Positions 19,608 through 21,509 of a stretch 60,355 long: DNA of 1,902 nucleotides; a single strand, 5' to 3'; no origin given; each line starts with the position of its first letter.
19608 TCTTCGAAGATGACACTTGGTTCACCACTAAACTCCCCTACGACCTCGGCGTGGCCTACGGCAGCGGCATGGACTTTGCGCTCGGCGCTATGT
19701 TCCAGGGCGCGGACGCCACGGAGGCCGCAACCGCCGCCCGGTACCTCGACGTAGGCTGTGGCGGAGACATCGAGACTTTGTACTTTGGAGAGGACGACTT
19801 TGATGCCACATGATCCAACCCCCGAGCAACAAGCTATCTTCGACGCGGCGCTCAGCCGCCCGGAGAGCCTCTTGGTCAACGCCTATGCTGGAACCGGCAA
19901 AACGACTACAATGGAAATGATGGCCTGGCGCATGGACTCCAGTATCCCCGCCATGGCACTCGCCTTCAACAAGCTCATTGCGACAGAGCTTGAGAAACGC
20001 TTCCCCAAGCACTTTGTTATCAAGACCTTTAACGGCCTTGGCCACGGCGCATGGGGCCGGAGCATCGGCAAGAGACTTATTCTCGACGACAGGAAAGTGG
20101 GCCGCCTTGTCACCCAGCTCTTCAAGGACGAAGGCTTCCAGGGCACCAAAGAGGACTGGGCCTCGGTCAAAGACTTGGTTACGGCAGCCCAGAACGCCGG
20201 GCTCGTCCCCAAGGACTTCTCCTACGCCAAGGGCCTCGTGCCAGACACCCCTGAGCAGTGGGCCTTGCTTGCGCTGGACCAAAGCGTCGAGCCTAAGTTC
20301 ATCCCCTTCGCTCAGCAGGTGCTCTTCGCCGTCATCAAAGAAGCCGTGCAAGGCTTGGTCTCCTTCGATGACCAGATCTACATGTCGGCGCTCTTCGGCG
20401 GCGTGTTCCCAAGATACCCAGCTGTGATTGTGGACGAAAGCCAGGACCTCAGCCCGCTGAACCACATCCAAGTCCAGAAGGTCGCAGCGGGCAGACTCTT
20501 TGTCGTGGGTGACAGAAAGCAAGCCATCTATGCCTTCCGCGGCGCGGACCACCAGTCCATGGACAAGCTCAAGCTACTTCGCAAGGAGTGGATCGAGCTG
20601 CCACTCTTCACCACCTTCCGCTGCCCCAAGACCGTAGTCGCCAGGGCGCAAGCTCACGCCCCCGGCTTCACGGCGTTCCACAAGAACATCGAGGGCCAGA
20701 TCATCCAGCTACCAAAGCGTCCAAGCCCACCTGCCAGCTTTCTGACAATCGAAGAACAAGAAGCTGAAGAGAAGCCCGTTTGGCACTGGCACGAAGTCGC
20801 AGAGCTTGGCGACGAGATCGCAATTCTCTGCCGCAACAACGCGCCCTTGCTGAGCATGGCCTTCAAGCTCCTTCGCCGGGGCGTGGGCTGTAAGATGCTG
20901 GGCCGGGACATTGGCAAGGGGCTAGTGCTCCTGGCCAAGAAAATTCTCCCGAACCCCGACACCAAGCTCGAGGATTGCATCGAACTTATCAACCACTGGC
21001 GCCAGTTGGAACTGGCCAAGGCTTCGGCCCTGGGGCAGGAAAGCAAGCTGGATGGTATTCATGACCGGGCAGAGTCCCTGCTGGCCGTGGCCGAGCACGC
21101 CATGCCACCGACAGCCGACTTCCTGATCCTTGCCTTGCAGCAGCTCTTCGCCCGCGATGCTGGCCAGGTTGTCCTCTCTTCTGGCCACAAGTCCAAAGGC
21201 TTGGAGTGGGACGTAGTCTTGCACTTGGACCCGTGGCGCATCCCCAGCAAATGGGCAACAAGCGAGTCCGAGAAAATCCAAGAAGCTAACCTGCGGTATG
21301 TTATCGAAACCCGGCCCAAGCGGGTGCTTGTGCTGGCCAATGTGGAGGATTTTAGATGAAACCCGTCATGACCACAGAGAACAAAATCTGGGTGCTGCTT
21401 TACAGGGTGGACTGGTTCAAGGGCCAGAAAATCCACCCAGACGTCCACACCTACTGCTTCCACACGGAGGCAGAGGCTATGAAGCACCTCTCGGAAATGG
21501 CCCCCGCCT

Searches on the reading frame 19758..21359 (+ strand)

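Call 65: search_protein_families(library=pfam, proteins=[window:19758-21359:+], max_evalue=0.001)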
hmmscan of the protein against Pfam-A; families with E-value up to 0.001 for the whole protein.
window:19758-21359:+ (533 aa): 4 families
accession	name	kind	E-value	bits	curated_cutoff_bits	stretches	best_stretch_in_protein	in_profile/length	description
PF00580.27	UvrD-helicase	-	8.2e-16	58.9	23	1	30-271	8-266/271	UvrD/REP helicase N-terminal domain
PF13245.12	AAA_19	-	3.2e-10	40.8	25.1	1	29-261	6-134/134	AAA domain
PF13361.12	UvrD_C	-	2.8e-07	30.7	25.6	1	468-527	284-346/350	UvrD-like helicase C-terminal domain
PF13604.12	AAA_30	-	8.4e-07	29.3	27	1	22-81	4-65/191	AAA domain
